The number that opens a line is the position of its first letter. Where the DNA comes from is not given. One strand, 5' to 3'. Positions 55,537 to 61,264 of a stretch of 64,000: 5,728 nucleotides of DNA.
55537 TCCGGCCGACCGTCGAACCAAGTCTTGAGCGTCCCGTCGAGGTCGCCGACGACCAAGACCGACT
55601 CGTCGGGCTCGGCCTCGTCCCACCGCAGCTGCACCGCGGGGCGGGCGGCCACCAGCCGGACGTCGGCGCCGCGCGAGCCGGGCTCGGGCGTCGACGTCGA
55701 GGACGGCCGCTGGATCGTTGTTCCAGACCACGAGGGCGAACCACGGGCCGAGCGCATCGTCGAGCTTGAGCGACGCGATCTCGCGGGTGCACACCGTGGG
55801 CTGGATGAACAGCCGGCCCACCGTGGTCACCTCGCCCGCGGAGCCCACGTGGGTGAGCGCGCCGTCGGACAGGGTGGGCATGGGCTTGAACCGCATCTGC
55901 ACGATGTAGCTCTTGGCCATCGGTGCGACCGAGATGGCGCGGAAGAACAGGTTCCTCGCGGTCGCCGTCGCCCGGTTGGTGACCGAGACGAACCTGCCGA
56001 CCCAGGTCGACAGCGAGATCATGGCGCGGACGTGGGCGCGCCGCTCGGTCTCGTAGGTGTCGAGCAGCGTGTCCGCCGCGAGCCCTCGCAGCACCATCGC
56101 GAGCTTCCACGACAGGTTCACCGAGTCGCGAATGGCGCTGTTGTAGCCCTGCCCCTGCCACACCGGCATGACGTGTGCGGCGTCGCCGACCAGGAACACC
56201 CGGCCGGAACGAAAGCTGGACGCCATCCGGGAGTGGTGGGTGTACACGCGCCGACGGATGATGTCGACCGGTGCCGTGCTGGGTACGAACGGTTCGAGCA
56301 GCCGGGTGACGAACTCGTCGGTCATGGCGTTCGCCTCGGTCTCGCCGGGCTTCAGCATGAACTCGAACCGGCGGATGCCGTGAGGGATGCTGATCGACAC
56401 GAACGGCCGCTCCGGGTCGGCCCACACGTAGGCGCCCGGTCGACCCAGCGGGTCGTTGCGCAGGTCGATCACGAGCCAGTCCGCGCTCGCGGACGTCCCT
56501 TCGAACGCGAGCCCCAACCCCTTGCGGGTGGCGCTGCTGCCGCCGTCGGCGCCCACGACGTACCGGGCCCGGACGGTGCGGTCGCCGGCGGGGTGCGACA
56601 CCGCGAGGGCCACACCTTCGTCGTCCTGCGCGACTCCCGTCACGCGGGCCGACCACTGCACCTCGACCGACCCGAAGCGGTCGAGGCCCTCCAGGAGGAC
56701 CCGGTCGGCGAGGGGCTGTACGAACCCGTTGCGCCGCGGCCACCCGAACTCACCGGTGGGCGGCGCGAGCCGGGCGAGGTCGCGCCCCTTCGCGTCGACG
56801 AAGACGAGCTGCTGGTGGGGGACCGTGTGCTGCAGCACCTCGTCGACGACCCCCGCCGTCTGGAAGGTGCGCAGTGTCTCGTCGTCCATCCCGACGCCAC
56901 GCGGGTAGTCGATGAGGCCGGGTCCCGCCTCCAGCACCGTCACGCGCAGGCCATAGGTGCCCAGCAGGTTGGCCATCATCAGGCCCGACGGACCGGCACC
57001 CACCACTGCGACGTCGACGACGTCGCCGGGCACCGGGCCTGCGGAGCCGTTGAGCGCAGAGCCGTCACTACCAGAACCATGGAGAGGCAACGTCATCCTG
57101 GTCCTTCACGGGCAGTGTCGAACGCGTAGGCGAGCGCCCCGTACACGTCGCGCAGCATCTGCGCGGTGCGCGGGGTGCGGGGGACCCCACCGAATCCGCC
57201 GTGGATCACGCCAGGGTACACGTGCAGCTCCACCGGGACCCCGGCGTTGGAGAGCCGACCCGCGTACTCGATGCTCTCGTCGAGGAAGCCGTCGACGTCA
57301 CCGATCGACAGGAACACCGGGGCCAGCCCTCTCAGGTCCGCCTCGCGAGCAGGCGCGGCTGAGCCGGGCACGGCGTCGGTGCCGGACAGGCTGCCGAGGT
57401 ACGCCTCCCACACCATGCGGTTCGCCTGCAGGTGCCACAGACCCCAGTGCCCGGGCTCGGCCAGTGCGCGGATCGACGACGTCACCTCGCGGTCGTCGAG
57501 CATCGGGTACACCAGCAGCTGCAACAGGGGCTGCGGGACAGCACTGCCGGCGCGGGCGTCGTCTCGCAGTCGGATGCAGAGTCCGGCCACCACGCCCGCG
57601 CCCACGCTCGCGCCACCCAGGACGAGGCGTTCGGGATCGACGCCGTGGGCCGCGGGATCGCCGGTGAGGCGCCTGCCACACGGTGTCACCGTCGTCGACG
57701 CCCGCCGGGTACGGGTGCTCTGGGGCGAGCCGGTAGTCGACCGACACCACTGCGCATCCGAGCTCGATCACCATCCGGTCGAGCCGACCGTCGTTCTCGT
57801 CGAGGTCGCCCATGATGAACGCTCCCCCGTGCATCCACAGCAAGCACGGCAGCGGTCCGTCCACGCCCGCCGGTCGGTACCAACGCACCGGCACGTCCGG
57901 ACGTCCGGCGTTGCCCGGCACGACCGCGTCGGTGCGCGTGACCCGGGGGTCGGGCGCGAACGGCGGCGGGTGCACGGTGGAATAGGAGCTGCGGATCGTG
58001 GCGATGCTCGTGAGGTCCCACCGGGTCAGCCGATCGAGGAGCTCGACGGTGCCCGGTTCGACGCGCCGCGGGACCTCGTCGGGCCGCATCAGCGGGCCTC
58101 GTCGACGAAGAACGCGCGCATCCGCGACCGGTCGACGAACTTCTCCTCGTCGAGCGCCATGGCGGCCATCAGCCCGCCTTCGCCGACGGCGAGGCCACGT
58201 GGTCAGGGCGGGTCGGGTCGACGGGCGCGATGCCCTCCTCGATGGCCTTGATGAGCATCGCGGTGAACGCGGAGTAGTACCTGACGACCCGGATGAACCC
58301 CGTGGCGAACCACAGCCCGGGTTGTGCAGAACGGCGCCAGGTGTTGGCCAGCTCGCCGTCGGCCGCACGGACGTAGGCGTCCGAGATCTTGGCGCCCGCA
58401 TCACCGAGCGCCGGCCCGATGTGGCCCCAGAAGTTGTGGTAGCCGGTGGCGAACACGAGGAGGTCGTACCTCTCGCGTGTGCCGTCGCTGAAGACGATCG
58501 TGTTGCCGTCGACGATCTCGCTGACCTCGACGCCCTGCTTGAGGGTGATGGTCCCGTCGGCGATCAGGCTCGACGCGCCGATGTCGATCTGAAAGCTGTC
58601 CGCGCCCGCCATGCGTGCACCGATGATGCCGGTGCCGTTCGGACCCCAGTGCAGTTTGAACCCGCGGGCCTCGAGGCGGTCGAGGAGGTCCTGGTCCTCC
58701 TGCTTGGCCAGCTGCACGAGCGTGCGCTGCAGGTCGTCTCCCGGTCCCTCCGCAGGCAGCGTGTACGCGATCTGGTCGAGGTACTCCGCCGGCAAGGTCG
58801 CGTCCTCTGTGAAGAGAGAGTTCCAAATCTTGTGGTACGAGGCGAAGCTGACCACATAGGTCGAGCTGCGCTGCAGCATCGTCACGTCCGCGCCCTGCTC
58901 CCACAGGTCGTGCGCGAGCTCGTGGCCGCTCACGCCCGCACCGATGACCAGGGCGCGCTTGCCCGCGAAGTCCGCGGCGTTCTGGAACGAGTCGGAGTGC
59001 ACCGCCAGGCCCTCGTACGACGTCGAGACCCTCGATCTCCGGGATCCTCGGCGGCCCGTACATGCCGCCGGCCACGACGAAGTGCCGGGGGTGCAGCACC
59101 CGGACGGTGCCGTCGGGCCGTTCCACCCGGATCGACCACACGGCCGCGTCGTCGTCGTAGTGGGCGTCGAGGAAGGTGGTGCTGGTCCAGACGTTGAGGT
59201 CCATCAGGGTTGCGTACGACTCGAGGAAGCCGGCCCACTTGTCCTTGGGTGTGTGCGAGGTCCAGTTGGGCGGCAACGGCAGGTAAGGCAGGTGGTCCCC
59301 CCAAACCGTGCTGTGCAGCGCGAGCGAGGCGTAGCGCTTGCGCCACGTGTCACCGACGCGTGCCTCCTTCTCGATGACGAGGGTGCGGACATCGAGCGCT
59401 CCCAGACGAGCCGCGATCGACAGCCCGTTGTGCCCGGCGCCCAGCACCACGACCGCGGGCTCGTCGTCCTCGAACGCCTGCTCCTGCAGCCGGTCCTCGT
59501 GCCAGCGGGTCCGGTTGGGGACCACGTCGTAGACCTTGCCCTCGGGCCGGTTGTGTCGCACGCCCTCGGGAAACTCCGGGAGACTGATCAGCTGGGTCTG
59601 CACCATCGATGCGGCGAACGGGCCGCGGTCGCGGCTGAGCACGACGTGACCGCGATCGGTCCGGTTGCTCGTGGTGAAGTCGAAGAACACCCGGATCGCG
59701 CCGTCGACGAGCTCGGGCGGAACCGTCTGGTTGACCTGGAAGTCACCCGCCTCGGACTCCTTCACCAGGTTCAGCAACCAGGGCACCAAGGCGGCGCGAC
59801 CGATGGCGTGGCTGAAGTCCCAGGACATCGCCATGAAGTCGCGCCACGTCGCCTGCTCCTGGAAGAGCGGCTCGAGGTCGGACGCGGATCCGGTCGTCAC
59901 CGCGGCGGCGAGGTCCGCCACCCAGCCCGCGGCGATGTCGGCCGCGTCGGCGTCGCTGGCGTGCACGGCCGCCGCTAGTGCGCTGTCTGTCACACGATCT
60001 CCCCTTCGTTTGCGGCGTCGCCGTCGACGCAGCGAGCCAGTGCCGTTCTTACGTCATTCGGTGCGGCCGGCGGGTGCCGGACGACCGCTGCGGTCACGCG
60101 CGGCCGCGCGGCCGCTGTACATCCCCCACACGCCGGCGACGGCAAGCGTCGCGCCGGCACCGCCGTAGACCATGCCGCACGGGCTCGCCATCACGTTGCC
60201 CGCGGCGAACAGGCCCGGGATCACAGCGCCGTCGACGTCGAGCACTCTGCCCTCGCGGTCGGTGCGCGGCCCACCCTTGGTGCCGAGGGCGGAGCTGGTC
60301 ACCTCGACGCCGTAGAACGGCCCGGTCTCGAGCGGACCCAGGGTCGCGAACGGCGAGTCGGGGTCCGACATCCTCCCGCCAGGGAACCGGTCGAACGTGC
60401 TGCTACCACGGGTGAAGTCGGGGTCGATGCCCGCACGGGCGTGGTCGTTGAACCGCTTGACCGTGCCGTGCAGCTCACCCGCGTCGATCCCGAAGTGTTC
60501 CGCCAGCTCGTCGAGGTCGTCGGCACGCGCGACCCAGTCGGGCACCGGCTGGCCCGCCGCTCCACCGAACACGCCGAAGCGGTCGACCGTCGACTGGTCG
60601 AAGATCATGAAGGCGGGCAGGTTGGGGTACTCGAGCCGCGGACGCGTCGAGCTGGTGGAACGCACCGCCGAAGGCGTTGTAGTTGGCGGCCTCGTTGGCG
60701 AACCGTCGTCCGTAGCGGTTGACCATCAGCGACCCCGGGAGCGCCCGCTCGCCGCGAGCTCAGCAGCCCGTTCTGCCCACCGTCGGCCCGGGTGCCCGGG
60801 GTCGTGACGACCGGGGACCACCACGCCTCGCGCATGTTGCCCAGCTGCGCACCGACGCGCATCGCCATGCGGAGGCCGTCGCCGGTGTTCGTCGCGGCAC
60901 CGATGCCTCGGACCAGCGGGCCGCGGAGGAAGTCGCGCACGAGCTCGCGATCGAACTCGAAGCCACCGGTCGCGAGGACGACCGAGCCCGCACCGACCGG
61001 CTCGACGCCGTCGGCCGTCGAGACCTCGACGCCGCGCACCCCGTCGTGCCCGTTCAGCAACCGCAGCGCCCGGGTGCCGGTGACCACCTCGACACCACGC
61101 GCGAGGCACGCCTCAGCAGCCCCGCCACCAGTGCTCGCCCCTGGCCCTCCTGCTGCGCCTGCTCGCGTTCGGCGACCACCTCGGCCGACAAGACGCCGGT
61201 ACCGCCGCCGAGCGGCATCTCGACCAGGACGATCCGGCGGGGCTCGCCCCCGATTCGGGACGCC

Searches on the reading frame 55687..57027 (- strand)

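Call 23: search_protein_families(library=pfam, max_evalue=0.01, proteins=[window:55687-57027:-])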
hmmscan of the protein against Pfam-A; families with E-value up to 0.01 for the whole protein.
seq(447 aa): 11 families
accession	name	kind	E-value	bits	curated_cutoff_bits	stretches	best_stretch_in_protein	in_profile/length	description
PF01494.25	FAD_binding_3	-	5.9e-83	279.4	22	1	4-338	2-347/349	FAD binding domain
PF05834.18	Lycopene_cycl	-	3.6e-08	33.3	23.4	1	5-169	1-148/380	Lycopene cyclase protein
PF03486.20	HI0933_like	-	4.2e-07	30.1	50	1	5-36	2-33/244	HI0933-like protein Rossmann domain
PF13450.12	NAD_binding_8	-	1.2e-05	25.9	21.9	1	8-37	1-30/68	NAD(P)-binding Rossmann-like domain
PF00070.33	Pyr_redox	-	1.9e-05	25.5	22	1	6-39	2-35/82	Pyridine nucleotide-disulphide oxidoreductase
PF07992.20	Pyr_redox_2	-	3.6e-05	23.8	26.1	1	6-39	145-178/291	Pyridine nucleotide-disulphide oxidoreductase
PF01266.30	DAO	-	0.00011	22.3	27.9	1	5-36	1-32/353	FAD dependent oxidoreductase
PF01946.23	Thi4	-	0.00029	20.6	26.2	1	4-34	18-49/235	Thi4 family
PF00890.30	FAD_binding_2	-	0.00098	18.8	20.4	0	5-36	1-32/414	FAD binding domain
PF12831.13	FAD_oxidored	-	0.002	17.9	27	1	5-160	1-143/416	FAD dependent oxidoreductase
PF01593.30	Amino_oxidase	-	0.0055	16.5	19.8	0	117-158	213-251/443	Flavin containing amine oxidoreductase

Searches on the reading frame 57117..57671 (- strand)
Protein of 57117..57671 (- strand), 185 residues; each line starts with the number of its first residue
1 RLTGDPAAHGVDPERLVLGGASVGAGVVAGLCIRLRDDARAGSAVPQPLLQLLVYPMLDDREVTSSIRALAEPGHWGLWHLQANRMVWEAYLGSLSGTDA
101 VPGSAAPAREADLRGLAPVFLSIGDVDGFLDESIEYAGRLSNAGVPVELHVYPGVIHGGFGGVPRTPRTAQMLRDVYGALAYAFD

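Call 23: search_protein_families(library=pfam, max_evalue=0.01, proteins=[window:57117-57671:-])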
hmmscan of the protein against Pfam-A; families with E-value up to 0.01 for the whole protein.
seq(185 aa): 3 families
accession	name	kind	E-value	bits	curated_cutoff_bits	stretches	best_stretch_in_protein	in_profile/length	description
PF07859.19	Abhydrolase_3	-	2e-26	93.5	25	1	8-158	65-207/210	alpha/beta hydrolase fold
PF00326.27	Peptidase_S9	-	0.0061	16.5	22.6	0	122-160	150-190/213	Prolyl oligopeptidase family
PF01738.24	DLH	-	0.0075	16.3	21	1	108-158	135-187/217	Dienelactone hydrolase family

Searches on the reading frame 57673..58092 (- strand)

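Call 23: search_protein_families(library=pfam, max_evalue=0.01, proteins=[window:57673-58092:-])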
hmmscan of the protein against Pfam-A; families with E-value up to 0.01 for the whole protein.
seq(140 aa): 3 families
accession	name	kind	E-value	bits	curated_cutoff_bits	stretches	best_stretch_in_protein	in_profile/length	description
PF07859.19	Abhydrolase_3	-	2.2e-18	67.2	25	1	84-139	1-56/210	alpha/beta hydrolase fold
PF20434.5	BD-FAE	-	6.2e-10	39.4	26.8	1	72-134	4-69/215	BD-FAE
PF00135.34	COesterase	-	0.002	17.6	27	1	78-123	100-143/515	Carboxylesterase family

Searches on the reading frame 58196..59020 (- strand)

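Call 23: search_protein_families(library=pfam, max_evalue=0.01, proteins=[window:58196-59020:-])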
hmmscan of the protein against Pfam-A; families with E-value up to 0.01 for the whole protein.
seq(275 aa): 9 families
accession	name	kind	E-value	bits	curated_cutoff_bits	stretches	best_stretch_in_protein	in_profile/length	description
PF13738.12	Pyr_redox_3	-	2.9e-10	40.3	30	1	5-54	149-198/305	Pyridine nucleotide-disulphide oxidoreductase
PF00743.25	FMO-like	-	3e-10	39.6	22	1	2-61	165-224/532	Flavin-binding monooxygenase-like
PF07992.20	Pyr_redox_2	-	1.8e-07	31.3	26.1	1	20-55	142-177/291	Pyridine nucleotide-disulphide oxidoreductase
PF01266.30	DAO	-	5.2e-06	26.6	27.9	1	23-149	2-108/353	FAD dependent oxidoreductase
PF00070.33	Pyr_redox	-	6.6e-05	23.8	22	1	22-54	1-33/82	Pyridine nucleotide-disulphide oxidoreductase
PF13434.12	Lys_Orn_oxgnase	-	0.00015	21.4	21.3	1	6-74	172-242/339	L-lysine 6-monooxygenase/L-ornithine 5-monooxygenase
PF01488.26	Shikimate_DH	-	0.0011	19.5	24.3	1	15-63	7-56/138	Shikimate / quinate 5-dehydrogenase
PF00890.30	FAD_binding_2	-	0.0014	18.3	20.4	1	23-140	2-119/414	FAD binding domain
PF13241.12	NAD_binding_7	-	0.0041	18.1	22.1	1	16-83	3-61/104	Putative NAD(P)-binding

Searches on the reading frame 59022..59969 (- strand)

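Call 23: search_protein_families(library=pfam, max_evalue=0.01, proteins=[window:59022-59969:-])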
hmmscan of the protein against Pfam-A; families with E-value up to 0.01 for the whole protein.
seq(316 aa): 4 families
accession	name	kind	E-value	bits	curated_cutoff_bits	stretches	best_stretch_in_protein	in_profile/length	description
PF13450.12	NAD_binding_8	-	5.8e-05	23.7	21.9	1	175-206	1-32/68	NAD(P)-binding Rossmann-like domain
PF01266.30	DAO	-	0.00057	19.9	27.9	1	173-214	2-43/353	FAD dependent oxidoreductase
PF13738.12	Pyr_redox_3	-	0.00084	19.1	30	1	174-315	1-146/305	Pyridine nucleotide-disulphide oxidoreductase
PF01946.23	Thi4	-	0.0098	15.6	26.2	0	170-206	17-54/235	Thi4 family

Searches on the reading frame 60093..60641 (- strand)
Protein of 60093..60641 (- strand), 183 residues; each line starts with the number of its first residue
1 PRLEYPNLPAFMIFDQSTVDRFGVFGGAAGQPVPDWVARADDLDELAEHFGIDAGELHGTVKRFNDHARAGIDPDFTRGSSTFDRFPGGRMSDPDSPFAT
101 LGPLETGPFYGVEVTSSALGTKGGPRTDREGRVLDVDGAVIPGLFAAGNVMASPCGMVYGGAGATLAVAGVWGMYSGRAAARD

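Call 23: search_protein_families(library=pfam, max_evalue=0.01, proteins=[window:60093-60641:-])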
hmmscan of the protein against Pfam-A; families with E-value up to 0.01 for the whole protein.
seq(183 aa): 1 family
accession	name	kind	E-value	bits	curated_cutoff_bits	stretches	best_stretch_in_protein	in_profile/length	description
PF00890.30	FAD_binding_2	-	3.9e-19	69.6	20.4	1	40-166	320-414/414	FAD binding domain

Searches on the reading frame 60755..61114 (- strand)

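Call 23: search_protein_families(library=pfam, max_evalue=0.01, proteins=[window:60755-61114:-])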
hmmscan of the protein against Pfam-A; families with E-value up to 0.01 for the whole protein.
seq(120 aa): 2 families
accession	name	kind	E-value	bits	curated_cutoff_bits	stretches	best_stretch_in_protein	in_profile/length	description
PF00890.30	FAD_binding_2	-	1.3e-13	51.4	20.4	1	3-109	152-262/414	FAD binding domain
PF01266.30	DAO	-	4.2e-05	23.7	27.9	1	1-66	157-220/353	FAD dependent oxidoreductase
